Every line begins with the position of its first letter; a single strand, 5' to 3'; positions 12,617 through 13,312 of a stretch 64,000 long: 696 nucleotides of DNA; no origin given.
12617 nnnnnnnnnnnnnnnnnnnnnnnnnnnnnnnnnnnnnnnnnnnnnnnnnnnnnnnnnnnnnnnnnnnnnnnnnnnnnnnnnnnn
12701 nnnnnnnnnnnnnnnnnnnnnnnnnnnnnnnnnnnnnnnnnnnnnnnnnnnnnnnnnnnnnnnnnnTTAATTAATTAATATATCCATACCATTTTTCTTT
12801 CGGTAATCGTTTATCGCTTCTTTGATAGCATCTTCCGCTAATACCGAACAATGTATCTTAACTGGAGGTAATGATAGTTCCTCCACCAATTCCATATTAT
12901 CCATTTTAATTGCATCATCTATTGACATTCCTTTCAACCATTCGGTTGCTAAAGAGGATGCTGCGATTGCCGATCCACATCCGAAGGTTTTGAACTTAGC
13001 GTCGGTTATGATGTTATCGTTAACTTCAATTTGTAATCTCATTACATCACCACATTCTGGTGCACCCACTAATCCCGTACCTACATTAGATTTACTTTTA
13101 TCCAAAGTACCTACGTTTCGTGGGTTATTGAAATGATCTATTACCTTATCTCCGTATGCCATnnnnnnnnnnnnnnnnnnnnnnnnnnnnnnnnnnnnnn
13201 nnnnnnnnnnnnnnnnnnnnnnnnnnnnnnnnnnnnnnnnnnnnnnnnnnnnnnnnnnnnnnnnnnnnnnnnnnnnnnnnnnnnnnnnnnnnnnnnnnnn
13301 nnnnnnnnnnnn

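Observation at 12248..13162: Phage-encoded Fe-S cluster assembly pair (IscA-type carrier plus IscU scaffold)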

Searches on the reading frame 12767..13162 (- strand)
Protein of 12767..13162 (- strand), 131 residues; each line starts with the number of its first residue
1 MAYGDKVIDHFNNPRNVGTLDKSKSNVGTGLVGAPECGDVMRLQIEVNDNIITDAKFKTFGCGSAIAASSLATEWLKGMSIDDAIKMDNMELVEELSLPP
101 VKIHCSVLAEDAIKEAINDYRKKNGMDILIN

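Call 3: search_protein_families(library=pfam, proteins=[window:12767-13162:-], max_evalue=0.01)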
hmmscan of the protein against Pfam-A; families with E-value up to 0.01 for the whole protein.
window:12767-13162:- (131 aa): 1 family
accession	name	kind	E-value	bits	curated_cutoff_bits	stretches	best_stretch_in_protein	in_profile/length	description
PF01592.21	NifU_N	-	6.7e-50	168.9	22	1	3-125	2-125/127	NifU-like N terminal domain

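Call 4: search_protein_families(library=ncbifam, proteins=[window:12767-13162:-], max_evalue=0.01)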
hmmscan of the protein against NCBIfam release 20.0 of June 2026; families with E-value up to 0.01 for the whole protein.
window:12767-13162:- (131 aa): 4 families
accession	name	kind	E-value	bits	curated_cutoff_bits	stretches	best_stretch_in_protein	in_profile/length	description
TIGR01999.1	iscU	equivalog_domain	1.2e-63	212.8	192.4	1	3-124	1-123/124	Fe-S cluster assembly scaffold IscU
TIGR03419.1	NifU_clost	equivalog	5e-48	162.5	187.9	1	3-124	1-120/121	Fe-S cluster assembly scaffold protein NifU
TIGR02000.1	NifU_proper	equivalog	1.7e-34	119.6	273.3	1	2-122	3-123/290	Fe-S cluster assembly protein NifU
TIGR01994.1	SUF_scaf_2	equivalog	2.2e-17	63.3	92.5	1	3-88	5-87/137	Fe-S cluster assembly sulfur transfer protein SufU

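Call 5: search_protein_families(library=phrogs, proteins=[window:12767-13162:-], max_evalue=0.01)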
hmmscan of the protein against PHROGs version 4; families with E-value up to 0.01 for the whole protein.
window:12767-13162:- (131 aa): 1 family
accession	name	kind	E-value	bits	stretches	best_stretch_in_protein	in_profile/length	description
phrog_8429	-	moron, auxiliary metabolic gene and host takeover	1.1e-41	143.2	1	1-124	3-139/141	NifU-like Fe-S cluster assembly protein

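Call 8: search_dna_similar(query=window:12767-13162:-, collection=phages, mode=protein, max_rows=30)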
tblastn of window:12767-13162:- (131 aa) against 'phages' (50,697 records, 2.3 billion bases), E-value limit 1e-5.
Records with a match: 16; places in all: 16; records where one place covers at least 80% of the query: 15.
Best place of each record, by identity: 60-80% 4; <60% 12.
By first word of the organism name: Bacteriophage 4; Listeria 4; Staphylococcus 3; Acinetobacter 2; Phage 1; Salmonella 1; Enterococcus 1.
By host as written in the record: - 7; Listeria monocytogenes 4; Staphylococcus aureus 2; Salmonella enterica subsp. enterica serovar Kentucky 1; Staphylococcus aureus ISU935 1; Enterococcus faecalis 1.
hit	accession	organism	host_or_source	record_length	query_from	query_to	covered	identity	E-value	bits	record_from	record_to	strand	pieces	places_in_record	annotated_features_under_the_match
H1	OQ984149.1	Phage C48C1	-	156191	3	124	93%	72.1%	5e-55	189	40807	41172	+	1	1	NifU-like Fe-S cluster assembly protein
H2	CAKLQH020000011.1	Acinetobacter phage MD-2021a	not known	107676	1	123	94%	70.2%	1e-55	191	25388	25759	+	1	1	iscU: NifU-like protein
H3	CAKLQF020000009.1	Acinetobacter phage MD-2021a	not known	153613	1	123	94%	70.2%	1e-55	191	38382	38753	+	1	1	iscU: NifU-like protein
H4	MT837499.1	Bacteriophage sp.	human fecal samples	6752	3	128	96%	52.3%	1e-37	139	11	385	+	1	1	record has no annotation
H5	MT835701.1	Bacteriophage sp.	human fecal samples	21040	3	128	96%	51.6%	6e-37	138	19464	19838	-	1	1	record has no annotation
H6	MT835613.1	Bacteriophage sp.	human fecal samples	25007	3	128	96%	50.8%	2e-36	136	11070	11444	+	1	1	record has no annotation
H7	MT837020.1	Bacteriophage sp.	human fecal samples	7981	3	126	95%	51.2%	5e-35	132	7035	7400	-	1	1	record has no annotation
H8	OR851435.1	Salmonella phage S.Kent 1-2-1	Salmonella enterica subsp. enterica ...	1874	1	99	76%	64.0%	4e-38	140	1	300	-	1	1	record has no annotation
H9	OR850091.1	Staphylococcus phage SA 1298 Kay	Staphylococcus aureus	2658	3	116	87%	31.6%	1e-15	77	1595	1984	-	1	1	record has no annotation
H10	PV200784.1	Staphylococcus phage ISU935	Staphylococcus aureus ISU935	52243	3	116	87%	31.6%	1e-15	77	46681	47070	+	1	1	Fe-S cluster assembly sulfur transfer protein SufU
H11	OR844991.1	Staphylococcus phage SA 1306 Kay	Staphylococcus aureus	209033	3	116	87%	31.6%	1e-15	77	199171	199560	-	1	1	record has no annotation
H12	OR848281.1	Listeria phage LM 4-14-1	Listeria monocytogenes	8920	3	119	89%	30.1%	6e-11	64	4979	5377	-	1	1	record has no annotation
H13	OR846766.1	Listeria phage LM 4-11-1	Listeria monocytogenes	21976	3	119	89%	30.1%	6e-11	64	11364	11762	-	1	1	record has no annotation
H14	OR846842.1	Listeria phage LM 4-11-1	Listeria monocytogenes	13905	3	117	88%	26.9%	3e-9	59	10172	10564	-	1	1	record has no annotation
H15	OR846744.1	Listeria phage LM 4-11-1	Listeria monocytogenes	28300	3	117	88%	26.9%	3e-9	59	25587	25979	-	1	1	record has no annotation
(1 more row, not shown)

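Call 10: get_annotated_region(hit=H1, flank=8000)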
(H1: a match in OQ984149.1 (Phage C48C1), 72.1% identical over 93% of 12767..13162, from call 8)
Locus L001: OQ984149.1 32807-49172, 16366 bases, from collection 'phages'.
description: Phage C48C1, complete genome.
organism: Phage C48C1 (NCBI taxid 3053735)
taxonomy: Viruses; Duplodnaviria; Heunggongvirae; Uroviricota; Caudoviricetes; Kyanoviridae
host: -; source: -; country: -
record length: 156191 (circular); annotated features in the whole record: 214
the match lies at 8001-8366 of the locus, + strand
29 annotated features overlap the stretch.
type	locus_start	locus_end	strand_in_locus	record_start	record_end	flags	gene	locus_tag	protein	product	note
CDS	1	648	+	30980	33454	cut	-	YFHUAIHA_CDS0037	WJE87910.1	DNA polymerase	-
CDS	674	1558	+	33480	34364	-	-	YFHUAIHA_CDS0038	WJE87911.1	DNA methyltransferase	-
CDS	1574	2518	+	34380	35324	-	-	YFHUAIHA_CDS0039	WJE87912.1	DNA primase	-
CDS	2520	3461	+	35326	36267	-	-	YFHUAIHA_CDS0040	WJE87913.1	nucleotide-sugar epimerase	-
CDS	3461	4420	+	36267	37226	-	-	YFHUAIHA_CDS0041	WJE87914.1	UDP-glucose dehydrogenase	-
CDS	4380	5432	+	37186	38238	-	-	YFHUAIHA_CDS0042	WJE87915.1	DNA repair protein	-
CDS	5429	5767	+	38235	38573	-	-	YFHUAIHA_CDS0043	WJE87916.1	hypothetical protein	-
CDS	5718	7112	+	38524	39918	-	-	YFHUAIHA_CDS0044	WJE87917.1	DnaB-like replicative helicase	-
CDS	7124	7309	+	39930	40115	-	-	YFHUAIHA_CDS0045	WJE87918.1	hypothetical protein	-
CDS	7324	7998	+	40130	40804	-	-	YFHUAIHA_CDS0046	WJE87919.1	hypothetical protein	-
CDS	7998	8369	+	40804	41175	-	-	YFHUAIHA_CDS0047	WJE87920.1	NifU-like Fe-S cluster assembly protein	-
CDS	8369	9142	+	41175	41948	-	-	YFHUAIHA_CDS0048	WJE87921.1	hypothetical protein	-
CDS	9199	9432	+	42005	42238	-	-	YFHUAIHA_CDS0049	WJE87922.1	hypothetical protein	-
CDS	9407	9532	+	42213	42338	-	-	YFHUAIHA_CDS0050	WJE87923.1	hypothetical protein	-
CDS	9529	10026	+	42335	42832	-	-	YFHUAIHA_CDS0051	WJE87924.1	endolysin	-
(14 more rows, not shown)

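Call 14: find_related_loci(query=window:12767-13162:-, collection=viral_contigs, flank=10000)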
Query window:12767-13162:- (131 aa) in viral_contigs; peptide patterns used: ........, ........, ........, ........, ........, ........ (x = any residue, [..] = any of these).
596 stretches matched a pattern (row limit reached: there are more); 589 encode a relative of the query (tblastn E <= 1e-3); the best 80 are kept; 80 distinct loci.
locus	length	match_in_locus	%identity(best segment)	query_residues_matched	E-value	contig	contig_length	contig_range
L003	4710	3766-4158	100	1-131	5e-86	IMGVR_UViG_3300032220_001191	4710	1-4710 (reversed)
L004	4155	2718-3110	100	1-131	4e-86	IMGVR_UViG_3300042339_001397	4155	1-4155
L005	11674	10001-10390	96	1-130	4e-82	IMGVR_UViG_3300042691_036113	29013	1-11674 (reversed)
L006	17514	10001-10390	94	1-130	5e-82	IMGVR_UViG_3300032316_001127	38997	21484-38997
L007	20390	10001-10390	95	1-130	1e-81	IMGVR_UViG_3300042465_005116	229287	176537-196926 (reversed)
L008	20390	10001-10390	95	1-130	1e-81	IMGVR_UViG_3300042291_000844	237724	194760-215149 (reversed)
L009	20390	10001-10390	95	1-130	1e-81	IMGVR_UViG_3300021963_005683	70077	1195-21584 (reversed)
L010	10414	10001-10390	95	1-130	3e-81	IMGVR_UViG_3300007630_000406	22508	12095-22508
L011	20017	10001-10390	95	1-130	4e-81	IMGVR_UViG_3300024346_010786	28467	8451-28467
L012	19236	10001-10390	94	1-130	6e-81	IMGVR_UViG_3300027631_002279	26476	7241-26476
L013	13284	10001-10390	95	1-130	5e-81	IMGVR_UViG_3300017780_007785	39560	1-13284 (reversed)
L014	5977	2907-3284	97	1-126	1e-80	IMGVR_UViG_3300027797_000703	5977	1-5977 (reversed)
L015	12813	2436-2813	97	1-126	1e-80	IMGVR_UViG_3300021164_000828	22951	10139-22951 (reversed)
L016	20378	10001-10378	97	1-126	1e-80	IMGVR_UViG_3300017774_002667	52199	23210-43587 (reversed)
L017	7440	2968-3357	94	1-130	3e-80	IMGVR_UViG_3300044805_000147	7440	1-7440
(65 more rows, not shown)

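Call 21: find_homologous_proteins(query=window:12767-13162:-, max_evalue=1e-10)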
Query window:12767-13162:- (131 aa): 8000 proteins with E <= 1e-10 among 8000 candidates; the best 120 are listed.
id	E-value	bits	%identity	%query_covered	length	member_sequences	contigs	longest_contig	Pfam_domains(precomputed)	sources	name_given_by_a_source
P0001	1.9e-113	392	83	99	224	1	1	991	PF01592.22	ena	-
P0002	1.5e-80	286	100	100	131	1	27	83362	PF01592.22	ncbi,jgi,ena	jgi:nitrogen fixation NifU-like protein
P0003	7.5e-80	283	99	100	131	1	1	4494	PF01592.22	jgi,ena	jgi:nitrogen fixation NifU-like protein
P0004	9.9e-80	283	99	100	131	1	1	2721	PF01592.22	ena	-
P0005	5.2e-79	281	98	100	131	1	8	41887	PF01592.22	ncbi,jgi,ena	jgi:nitrogen fixation protein NifU and related proteins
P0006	2.6e-78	278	98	100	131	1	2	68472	PF01592.22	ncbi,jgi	jgi:nitrogen fixation NifU-like protein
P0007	1.3e-77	276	97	99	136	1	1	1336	PF01592.22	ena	-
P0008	2.8e-77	275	97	98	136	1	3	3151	PF01592.22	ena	-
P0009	7.3e-77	274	96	98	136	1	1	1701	PF01592.22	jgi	-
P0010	1.0e-76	273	97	98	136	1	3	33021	PF01592.22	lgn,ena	-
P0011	1.4e-76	273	96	98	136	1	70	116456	PF01592.22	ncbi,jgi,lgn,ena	jgi:Fe-S cluster assembly scaffold IscU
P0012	1.4e-76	273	95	99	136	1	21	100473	PF01592.22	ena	-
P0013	1.6e-76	272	96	99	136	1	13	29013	PF01592.22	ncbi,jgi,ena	jgi:nitrogen fixation NifU-like protein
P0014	1.6e-76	272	96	99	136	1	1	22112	PF01592.22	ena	-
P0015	1.8e-76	272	96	99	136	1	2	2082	PF01592.22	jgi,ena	-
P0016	1.8e-76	272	96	99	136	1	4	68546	PF01592.22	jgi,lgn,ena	jgi:nitrogen fixation NifU-like protein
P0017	2.2e-76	272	95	99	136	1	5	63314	PF01592.22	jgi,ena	jgi:nitrogen fixation NifU-like protein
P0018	2.3e-76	272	95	99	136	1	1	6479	PF01592.22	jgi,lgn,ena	-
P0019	2.3e-76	272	95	99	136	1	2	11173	PF01592.22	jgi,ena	jgi:nitrogen fixation NifU-like protein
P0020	2.4e-76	272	96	98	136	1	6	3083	PF01592.22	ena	-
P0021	2.4e-76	272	95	99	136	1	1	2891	PF01592.22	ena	-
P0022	3.1e-76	272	95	99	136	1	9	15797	PF01592.22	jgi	jgi:nitrogen fixation NifU-like protein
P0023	3.7e-76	271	96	98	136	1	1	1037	PF01592.22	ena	-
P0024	3.7e-76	271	95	99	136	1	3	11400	PF01592.22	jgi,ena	jgi:nitrogen fixation NifU-like protein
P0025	3.7e-76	271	95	99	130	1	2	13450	PF01592.22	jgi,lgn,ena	jgi:nitrogen fixation NifU-like protein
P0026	4.8e-76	271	95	99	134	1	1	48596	PF01592.22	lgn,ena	-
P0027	5.1e-76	271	95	98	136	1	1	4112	PF01592.22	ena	-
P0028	5.2e-76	271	95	98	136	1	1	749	PF01592.22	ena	-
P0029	5.2e-76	271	95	98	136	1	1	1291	PF01592.22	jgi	jgi:nitrogen fixation NifU-like protein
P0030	5.9e-76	271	95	99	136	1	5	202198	PF01592.22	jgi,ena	jgi:nitrogen fixation NifU-like protein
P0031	5.9e-76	271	95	99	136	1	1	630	PF01592.22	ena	-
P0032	6.3e-76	271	95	98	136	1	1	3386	PF01592.22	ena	-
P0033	6.3e-76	271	95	98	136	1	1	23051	PF01592.22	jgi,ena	jgi:nitrogen fixation NifU-like protein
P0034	7.0e-76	270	95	98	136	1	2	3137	PF01592.22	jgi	jgi:Fe-S cluster assembly scaffold IscU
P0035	7.1e-76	270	95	99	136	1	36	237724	PF01592.22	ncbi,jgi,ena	jgi:nitrogen fixation NifU-like protein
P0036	7.1e-76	270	95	99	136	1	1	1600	PF01592.22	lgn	-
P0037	7.2e-76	270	95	99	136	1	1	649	PF01592.22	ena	-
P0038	7.2e-76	270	95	99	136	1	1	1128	PF01592.22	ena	-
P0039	7.4e-76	270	95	99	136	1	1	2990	PF01592.22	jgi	jgi:nitrogen fixation NifU-like protein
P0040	7.7e-76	270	95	99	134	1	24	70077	PF01592.22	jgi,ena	jgi:nitrogen fixation NifU-like protein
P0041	7.9e-76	270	95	99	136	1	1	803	PF01592.22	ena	-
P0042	8.1e-76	270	95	99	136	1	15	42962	PF01592.22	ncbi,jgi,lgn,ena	jgi:nitrogen fixation NifU-like protein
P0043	8.1e-76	270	95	99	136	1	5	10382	PF01592.22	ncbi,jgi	jgi:nitrogen fixation NifU-like protein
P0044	8.3e-76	270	95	99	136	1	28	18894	PF01592.22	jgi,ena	jgi:nitrogen fixation NifU-like protein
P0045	9.8e-76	270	95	99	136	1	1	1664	PF01592.22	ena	-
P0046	9.8e-76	270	95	99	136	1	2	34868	PF01592.22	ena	-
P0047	1.0e-75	270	95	98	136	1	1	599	PF01592.22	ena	-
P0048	1.1e-75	270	95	99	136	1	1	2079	PF01592.22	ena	-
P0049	1.1e-75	270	95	99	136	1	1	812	PF01592.22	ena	-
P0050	1.1e-75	270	95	99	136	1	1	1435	PF01592.22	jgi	-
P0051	1.2e-75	270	95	99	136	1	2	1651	PF01592.22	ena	-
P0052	1.2e-75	270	95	99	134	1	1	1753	PF01592.22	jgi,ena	jgi:nitrogen fixation NifU-like protein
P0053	1.2e-75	270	95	98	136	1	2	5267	PF01592.22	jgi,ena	jgi:nitrogen fixation NifU-like protein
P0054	1.3e-75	270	95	99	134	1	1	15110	PF01592.22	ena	-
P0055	1.3e-75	270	95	99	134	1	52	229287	PF01592.22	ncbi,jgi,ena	jgi:nitrogen fixation NifU-like protein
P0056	1.3e-75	270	95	99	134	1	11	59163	PF01592.22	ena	-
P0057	1.3e-75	270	95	99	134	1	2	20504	PF01592.22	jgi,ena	jgi:nitrogen fixation NifU-like protein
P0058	1.3e-75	270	95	99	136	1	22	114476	PF01592.22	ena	-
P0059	1.3e-75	270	95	99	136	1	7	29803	PF01592.22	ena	-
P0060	1.4e-75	269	97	96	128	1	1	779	PF01592.22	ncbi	-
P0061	1.5e-75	269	94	99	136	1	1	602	PF01592.22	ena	-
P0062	1.6e-75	269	95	99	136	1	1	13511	PF01592.22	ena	-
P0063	1.7e-75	269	95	99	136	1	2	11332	PF01592.22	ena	-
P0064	1.9e-75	269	95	98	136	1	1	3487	PF01592.22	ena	-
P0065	1.9e-75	269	95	99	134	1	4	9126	PF01592.22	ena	-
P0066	1.9e-75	269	94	99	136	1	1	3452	PF01592.22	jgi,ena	jgi:nitrogen fixation NifU-like protein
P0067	1.9e-75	269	94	99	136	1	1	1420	PF01592.22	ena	-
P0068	2.0e-75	269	95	99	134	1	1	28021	PF01592.22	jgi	jgi:nitrogen fixation NifU-like protein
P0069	2.0e-75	269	95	99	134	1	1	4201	PF01592.22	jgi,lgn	-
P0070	2.0e-75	269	95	99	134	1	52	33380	PF01592.22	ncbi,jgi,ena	jgi:nitrogen fixation NifU-like protein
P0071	2.1e-75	269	95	99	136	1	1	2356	PF01592.22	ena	-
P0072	2.1e-75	269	95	99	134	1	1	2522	PF01592.22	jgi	jgi:nitrogen fixation NifU-like protein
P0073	2.1e-75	269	95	99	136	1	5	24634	PF01592.22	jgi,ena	jgi:nitrogen fixation NifU-like protein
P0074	2.1e-75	269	95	99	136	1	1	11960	PF01592.22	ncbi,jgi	jgi:nitrogen fixation NifU-like protein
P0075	2.3e-75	269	96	97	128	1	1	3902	PF01592.22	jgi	jgi:nitrogen fixation NifU-like protein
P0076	2.4e-75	269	95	99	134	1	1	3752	PF01592.22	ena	-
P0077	2.5e-75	269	95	99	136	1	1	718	PF01592.22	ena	-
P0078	2.6e-75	269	94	99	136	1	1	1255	PF01592.22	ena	-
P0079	2.6e-75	269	94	99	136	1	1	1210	PF01592.22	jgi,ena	-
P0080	3.0e-75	268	95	99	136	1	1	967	PF01592.22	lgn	-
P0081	3.0e-75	268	95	99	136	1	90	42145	PF01592.22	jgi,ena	jgi:nitrogen fixation NifU-like protein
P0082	3.0e-75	268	95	98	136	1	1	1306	PF01592.22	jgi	jgi:nitrogen fixation NifU-like protein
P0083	3.0e-75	268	95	99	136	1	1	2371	PF01592.22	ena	-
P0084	3.2e-75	268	97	96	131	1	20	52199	PF01592.22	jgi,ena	-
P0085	3.4e-75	268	95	99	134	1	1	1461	PF01592.22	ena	-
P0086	3.4e-75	268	95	99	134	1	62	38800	PF01592.22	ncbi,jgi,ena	jgi:nitrogen fixation NifU-like protein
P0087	3.5e-75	268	95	99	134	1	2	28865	PF01592.22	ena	-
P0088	3.6e-75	268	94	99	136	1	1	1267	PF01592.22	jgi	jgi:nitrogen fixation NifU-like protein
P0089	3.6e-75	268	94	99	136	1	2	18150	PF01592.22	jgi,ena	jgi:nitrogen fixation NifU-like protein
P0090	3.6e-75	268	94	99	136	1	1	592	PF01592.22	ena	-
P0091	3.6e-75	268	94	99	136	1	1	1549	PF01592.22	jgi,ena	jgi:nitrogen fixation NifU-like protein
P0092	3.7e-75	268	94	99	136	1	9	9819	PF01592.22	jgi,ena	jgi:nitrogen fixation NifU-like protein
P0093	3.7e-75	268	94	99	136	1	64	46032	PF01592.22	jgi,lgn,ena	jgi:nitrogen fixation NifU-like protein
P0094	3.8e-75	268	97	96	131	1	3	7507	PF01592.22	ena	-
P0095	3.9e-75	268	95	99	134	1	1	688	PF01592.22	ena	-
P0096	4.1e-75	268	95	99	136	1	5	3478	PF01592.22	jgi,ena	jgi:nitrogen fixation NifU-like protein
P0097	4.1e-75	268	95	99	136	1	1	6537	PF01592.22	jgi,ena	jgi:nitrogen fixation NifU-like protein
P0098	4.1e-75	268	95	99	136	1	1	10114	PF01592.22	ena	-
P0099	4.2e-75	268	94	99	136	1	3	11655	PF01592.22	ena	-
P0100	4.2e-75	268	95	99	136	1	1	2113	PF01592.22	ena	-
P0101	4.5e-75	268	95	98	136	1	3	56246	PF01592.22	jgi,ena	jgi:nitrogen fixation NifU-like protein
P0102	4.8e-75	268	95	99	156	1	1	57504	PF01592.22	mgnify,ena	mgnify:CR=1 FL=1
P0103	4.9e-75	268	94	99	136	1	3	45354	PF01592.22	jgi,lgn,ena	jgi:nitrogen fixation NifU-like protein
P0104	5.0e-75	268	94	99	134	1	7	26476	PF01592.22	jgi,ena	jgi:nitrogen fixation NifU-like protein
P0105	5.0e-75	268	94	99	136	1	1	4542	PF01592.22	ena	-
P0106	5.1e-75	268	93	99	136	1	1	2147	PF01592.22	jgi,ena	jgi:nitrogen fixation NifU-like protein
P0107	5.2e-75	268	93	99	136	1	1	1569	PF01592.22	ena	-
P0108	5.3e-75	268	93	99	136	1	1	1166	PF01592.22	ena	-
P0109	5.7e-75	267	95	99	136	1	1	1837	PF01592.22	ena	-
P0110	5.8e-75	267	94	99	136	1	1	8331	PF01592.22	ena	-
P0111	6.1e-75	267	94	99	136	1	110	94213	PF01592.22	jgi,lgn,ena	jgi:Fe-S cluster assembly scaffold IscU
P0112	6.4e-75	267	95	99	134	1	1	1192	PF01592.22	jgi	jgi:nitrogen fixation NifU-like protein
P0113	6.5e-75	267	95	99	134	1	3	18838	PF01592.22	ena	-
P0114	6.6e-75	267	94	99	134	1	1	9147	PF01592.22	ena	-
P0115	6.8e-75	267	97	96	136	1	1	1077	PF01592.22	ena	-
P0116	6.9e-75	267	94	99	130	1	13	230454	PF01592.22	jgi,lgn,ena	-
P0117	7.0e-75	267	93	99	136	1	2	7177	PF01592.22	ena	-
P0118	7.5e-75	267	94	99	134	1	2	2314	PF01592.22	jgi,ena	jgi:nitrogen fixation NifU-like protein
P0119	7.6e-75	267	95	99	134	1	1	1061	PF01592.22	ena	-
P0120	7.9e-75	267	94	99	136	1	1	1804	PF01592.22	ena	-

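Call 23: find_related_loci(query=window:12767-13162:-, collection=genome_contigs, flank=6000)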
Query window:12767-13162:- (131 aa) in genome_contigs; peptide patterns used: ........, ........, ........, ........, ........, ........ (x = any residue, [..] = any of these).
600 stretches matched a pattern (row limit reached: there are more); 597 encode a relative of the query (tblastn E <= 1e-3); the best 80 are kept; 80 distinct loci.
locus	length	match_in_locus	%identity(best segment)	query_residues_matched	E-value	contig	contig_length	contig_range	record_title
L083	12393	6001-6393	86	1-130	4e-74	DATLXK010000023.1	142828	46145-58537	MAG TPA_asm: Sphingobacteriaceae bacterium isolate SMAG_U13244 k141_4341, whole genome shotgun sequence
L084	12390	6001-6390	85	1-129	2e-72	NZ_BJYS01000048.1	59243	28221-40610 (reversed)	Adhaeribacter aerolatus strain NBRC 106133 sequence48, whole genome shotgun sequence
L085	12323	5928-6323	82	1-131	4e-72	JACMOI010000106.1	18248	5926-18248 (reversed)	MAG: Pseudopedobacter sp. isolate LF-bin-240 FL-bin-240-contig-k141_538794, whole genome shotgun sequence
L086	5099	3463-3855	82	1-130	2e-72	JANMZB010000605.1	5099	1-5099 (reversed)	MAG: Sphingobacteriaceae bacterium isolate OTE_8_concoct_86_sub OTE_8_k141_1740235, whole genome shotgun sequence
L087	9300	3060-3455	80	1-130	8e-72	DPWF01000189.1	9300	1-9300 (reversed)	MAG TPA_asm: Chitinophagaceae bacterium isolate UBA12329 contig_77874, whole genome shotgun sequence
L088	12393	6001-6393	82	1-129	1e-71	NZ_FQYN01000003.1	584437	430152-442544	Hymenobacter daecheongensis DSM 21074, whole genome shotgun sequence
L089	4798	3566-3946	84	1-126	1e-71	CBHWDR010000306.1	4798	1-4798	MAG TPA_asm: uncultured Chitinophagales bacterium isolate ERR14722427_concoct_25 genome assembly, contig: ERZ27336822.95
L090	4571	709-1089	86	1-126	1e-71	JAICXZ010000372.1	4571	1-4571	MAG: Mucilaginibacter sp. isolate LS_FP_2_bin.149 k141_1189421_length_4571_cov_8.0120, whole genome shotgun sequence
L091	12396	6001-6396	80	1-130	2e-71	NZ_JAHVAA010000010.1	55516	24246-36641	MAG: Sediminibacterium sp. isolate Con.Enr.2020-3 k141_5107, whole genome shotgun sequence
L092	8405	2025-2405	86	1-126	2e-71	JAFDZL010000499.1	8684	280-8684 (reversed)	MAG: Bacteroidetes bacterium isolate SZAS-83 LIN-589__500__length-8684, whole genome shotgun sequence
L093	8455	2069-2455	83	1-127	4e-71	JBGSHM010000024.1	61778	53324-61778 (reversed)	MAG: Chitinophagaceae bacterium isolate JTS-AC105 k141_1756104, whole genome shotgun sequence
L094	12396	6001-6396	80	1-130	2e-71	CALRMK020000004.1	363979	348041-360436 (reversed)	MAG: Caulobacter sp. UNC279MFTsu5.1 isolate JJ-K9-75-7-m2-bin58 genome assembly, contig: JJ-SLHB4-253-C7, whole genome s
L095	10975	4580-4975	80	1-130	2e-71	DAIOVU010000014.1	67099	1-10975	MAG TPA_asm: Sediminibacterium sp. isolate CTOTU24846 NODE_47_length_67099_cov_9.712264, whole genome shotgun sequence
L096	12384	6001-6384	84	1-127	5e-71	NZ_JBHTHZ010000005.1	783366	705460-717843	Mucilaginibacter litoreus strain CCUG 61484 GCM70027555_2, whole genome shotgun sequence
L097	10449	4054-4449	81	1-130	3e-71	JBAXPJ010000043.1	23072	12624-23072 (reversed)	MAG: Sediminibacterium sp. isolate ELA528 MAG528_43, whole genome shotgun sequence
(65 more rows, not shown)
